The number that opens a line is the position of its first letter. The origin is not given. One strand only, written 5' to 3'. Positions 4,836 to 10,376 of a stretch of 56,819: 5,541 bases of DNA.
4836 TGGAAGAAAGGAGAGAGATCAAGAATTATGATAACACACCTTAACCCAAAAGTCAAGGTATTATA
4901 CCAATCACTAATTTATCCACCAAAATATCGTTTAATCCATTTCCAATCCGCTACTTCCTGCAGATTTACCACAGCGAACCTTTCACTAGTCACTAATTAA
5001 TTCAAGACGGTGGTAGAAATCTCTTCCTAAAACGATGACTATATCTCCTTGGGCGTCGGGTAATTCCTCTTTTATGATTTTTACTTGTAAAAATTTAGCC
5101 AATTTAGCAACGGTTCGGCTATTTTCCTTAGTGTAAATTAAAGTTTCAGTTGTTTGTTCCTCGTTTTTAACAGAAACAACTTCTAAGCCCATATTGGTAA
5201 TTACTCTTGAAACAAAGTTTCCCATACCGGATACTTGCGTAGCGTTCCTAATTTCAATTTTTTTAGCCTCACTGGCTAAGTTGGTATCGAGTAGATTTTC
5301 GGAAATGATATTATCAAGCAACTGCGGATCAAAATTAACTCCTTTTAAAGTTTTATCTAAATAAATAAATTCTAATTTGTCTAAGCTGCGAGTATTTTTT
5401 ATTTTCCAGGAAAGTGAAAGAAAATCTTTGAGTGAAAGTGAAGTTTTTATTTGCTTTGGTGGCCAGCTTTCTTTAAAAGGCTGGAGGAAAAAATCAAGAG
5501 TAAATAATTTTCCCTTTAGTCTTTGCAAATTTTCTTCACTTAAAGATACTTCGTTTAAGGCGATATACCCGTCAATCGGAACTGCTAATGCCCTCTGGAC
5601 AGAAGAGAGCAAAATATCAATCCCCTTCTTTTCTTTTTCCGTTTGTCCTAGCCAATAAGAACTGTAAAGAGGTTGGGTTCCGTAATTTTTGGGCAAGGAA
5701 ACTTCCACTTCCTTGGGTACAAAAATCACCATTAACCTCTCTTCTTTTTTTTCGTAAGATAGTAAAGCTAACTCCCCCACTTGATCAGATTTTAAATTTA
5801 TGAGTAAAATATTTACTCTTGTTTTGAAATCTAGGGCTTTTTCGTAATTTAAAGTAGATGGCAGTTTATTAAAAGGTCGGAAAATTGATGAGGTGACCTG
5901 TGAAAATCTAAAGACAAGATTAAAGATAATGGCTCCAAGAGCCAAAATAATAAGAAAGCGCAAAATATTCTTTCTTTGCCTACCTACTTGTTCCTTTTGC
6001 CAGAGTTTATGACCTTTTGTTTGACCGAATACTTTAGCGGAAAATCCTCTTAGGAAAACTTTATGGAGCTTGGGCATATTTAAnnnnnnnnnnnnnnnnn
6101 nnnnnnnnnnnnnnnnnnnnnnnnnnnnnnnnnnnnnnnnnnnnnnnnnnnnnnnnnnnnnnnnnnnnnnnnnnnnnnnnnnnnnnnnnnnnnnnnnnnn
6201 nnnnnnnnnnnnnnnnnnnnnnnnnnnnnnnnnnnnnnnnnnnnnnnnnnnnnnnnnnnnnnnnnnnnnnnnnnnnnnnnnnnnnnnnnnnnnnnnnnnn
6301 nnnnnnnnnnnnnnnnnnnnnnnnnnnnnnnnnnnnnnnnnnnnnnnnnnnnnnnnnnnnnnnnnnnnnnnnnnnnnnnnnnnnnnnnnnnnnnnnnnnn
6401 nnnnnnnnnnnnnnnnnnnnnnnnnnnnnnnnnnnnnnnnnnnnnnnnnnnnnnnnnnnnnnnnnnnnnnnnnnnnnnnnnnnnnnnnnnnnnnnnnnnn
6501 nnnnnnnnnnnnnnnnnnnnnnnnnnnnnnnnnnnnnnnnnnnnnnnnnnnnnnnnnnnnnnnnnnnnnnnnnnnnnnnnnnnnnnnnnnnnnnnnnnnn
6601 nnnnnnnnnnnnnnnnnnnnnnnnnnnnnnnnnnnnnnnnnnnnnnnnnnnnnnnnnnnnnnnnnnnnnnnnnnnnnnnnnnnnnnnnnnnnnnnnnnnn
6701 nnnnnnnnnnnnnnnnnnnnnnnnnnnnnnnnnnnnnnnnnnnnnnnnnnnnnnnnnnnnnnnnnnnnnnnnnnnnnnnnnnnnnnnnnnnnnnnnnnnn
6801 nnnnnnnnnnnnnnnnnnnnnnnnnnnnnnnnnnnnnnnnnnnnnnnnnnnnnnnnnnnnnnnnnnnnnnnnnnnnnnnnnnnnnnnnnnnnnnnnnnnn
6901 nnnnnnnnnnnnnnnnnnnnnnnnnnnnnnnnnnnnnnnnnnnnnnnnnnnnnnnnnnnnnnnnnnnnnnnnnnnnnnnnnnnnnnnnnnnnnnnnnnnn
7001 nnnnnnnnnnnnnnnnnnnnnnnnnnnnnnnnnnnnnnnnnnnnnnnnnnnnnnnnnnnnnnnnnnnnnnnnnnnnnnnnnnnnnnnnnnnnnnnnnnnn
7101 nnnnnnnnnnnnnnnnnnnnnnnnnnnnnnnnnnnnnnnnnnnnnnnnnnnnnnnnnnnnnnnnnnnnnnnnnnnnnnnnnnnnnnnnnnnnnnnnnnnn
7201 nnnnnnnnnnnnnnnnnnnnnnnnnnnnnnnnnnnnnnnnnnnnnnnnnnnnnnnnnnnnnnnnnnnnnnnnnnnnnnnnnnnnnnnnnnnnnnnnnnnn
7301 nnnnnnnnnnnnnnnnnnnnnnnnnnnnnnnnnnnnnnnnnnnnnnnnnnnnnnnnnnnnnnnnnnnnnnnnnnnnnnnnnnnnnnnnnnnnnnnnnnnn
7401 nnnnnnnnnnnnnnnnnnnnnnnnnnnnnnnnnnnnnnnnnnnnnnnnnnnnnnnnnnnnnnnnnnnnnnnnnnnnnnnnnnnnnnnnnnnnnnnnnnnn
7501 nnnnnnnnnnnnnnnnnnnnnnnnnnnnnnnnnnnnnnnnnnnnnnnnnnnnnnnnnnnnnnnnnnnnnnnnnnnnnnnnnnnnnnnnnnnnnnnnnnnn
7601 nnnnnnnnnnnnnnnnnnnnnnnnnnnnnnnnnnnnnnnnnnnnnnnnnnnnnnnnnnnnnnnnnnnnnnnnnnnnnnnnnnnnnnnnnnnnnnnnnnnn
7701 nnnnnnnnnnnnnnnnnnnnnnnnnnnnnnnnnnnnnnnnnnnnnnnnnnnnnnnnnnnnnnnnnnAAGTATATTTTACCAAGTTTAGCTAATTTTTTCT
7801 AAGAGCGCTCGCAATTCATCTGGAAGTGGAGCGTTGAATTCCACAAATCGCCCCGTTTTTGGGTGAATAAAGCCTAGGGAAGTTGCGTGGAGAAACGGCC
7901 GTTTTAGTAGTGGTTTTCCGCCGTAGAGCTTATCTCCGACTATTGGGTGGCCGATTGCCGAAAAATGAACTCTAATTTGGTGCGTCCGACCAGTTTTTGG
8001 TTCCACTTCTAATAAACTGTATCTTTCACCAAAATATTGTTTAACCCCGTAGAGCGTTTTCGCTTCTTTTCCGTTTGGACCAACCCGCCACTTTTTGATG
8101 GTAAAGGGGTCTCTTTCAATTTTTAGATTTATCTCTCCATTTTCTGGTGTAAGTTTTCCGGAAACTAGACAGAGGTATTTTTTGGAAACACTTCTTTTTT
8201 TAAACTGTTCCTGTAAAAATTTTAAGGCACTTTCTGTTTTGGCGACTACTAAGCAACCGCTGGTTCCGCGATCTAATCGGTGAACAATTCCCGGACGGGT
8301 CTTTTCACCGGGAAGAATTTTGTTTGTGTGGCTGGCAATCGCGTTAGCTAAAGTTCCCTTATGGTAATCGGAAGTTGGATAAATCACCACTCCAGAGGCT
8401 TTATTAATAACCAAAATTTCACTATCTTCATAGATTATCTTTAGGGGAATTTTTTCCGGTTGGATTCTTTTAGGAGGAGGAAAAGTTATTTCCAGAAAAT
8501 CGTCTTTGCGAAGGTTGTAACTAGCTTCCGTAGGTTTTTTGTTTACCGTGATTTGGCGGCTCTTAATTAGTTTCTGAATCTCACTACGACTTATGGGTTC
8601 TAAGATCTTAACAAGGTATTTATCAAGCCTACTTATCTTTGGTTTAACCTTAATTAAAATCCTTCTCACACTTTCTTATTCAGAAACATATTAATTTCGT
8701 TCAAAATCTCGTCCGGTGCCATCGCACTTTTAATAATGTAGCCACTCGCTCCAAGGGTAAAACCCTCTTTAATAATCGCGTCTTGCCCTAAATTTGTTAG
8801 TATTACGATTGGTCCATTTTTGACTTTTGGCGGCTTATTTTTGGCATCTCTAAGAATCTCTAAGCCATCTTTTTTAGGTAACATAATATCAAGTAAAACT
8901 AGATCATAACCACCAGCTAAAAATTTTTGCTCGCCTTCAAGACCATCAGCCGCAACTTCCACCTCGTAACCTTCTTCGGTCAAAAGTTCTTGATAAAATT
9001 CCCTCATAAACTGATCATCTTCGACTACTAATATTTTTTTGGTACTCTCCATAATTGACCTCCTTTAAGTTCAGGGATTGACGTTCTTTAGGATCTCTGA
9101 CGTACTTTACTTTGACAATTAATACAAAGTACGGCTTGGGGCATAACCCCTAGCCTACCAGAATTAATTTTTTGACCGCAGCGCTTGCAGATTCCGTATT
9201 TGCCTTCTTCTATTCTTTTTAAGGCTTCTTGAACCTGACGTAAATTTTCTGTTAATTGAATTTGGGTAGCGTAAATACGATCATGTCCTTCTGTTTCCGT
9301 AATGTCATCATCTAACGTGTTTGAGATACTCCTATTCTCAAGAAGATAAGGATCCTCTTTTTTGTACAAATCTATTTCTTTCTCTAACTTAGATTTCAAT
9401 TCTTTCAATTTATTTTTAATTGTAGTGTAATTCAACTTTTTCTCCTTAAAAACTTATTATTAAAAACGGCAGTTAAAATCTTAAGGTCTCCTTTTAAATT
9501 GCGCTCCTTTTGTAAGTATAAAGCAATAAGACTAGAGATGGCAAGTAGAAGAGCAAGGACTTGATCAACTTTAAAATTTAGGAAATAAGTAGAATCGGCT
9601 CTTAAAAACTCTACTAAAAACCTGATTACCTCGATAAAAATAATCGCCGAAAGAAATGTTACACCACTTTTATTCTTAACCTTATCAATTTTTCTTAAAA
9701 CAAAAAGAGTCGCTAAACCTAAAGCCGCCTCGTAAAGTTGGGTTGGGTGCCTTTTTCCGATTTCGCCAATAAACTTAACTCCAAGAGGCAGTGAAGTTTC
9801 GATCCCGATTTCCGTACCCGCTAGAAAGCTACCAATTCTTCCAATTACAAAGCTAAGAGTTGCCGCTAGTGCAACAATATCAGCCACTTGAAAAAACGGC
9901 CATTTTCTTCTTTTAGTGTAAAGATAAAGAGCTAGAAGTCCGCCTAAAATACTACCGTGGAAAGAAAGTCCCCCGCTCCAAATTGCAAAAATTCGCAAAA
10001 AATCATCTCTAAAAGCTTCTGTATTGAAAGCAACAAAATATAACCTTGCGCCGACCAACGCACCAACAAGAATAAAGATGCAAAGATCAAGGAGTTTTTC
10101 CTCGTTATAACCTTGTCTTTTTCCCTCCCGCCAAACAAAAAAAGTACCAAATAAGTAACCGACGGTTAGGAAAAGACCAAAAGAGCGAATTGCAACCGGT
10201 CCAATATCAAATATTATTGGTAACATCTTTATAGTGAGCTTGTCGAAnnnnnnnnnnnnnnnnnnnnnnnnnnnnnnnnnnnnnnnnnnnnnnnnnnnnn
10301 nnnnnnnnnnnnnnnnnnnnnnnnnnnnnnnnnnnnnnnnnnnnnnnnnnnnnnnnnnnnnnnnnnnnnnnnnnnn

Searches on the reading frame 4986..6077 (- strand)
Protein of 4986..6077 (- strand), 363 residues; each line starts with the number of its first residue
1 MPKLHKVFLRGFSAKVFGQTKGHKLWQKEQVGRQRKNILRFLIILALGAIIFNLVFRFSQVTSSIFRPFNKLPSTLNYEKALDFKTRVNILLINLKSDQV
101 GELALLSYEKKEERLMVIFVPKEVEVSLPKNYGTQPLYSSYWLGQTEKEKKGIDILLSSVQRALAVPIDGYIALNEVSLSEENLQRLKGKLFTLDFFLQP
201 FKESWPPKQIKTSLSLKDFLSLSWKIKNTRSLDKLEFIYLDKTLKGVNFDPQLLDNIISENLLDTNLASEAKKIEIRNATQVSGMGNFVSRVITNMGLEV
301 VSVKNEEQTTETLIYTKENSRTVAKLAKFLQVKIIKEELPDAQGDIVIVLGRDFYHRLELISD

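Call 54: search_protein_families(library=pfam, proteins=[window:4986-6077:-], max_evalue=0.001)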
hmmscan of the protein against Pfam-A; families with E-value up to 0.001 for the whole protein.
window:4986-6077:- (363 aa): 1 family
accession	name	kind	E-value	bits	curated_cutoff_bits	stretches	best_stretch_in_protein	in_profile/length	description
PF13399.11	LytR_C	-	3.8e-09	37.8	22.2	1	273-354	3-86/86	LytR cell envelope-related transcriptional attenuator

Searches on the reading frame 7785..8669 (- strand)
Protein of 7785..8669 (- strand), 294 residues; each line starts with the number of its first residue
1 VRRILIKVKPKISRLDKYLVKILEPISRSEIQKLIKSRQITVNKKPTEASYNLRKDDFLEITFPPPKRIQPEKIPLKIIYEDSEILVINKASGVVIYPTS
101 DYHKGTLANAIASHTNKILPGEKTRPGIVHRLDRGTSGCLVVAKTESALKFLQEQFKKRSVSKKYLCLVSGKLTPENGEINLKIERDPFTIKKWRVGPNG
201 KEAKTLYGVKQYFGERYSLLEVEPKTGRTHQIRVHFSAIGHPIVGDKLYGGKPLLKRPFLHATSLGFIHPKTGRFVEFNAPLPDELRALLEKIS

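Call 54: search_protein_families(library=pfam, proteins=[window:7785-8669:-], max_evalue=0.001)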
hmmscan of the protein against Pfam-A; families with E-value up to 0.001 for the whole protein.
window:7785-8669:- (294 aa): 2 families
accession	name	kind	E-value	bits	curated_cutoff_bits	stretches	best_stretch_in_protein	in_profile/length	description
PF00849.27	PseudoU_synth_2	-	3.7e-33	115.3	26.8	1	85-238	2-152/152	RNA pseudouridylate synthase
PF01479.30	S4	-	1.4e-09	37.9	22.8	1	14-58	2-47/48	S4 domain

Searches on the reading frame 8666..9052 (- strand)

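Call 54: search_protein_families(library=pfam, proteins=[window:8666-9052:-], max_evalue=0.001)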
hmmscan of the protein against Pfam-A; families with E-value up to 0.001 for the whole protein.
window:8666-9052:- (128 aa): 1 family
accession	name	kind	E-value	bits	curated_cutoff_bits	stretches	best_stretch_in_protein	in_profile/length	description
PF00072.30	Response_reg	-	1.3e-23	83.7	30.2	1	7-120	1-110/111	Response regulator receiver domain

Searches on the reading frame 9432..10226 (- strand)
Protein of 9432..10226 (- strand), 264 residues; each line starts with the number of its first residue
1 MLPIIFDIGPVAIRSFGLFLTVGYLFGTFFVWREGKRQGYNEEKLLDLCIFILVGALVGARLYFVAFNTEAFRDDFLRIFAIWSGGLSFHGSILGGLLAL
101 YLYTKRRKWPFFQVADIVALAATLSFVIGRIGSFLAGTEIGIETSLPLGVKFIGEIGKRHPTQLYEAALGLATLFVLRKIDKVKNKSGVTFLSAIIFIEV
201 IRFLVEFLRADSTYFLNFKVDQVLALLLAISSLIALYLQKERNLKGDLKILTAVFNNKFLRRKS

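Call 54: search_protein_families(library=pfam, proteins=[window:9432-10226:-], max_evalue=0.001)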
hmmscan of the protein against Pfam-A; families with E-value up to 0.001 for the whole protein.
window:9432-10226:- (264 aa): 1 family
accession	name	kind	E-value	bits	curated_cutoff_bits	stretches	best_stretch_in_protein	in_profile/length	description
PF01790.23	LGT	-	3e-55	187.6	24.9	1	3-237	1-239/240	Prolipoprotein diacylglyceryl transferase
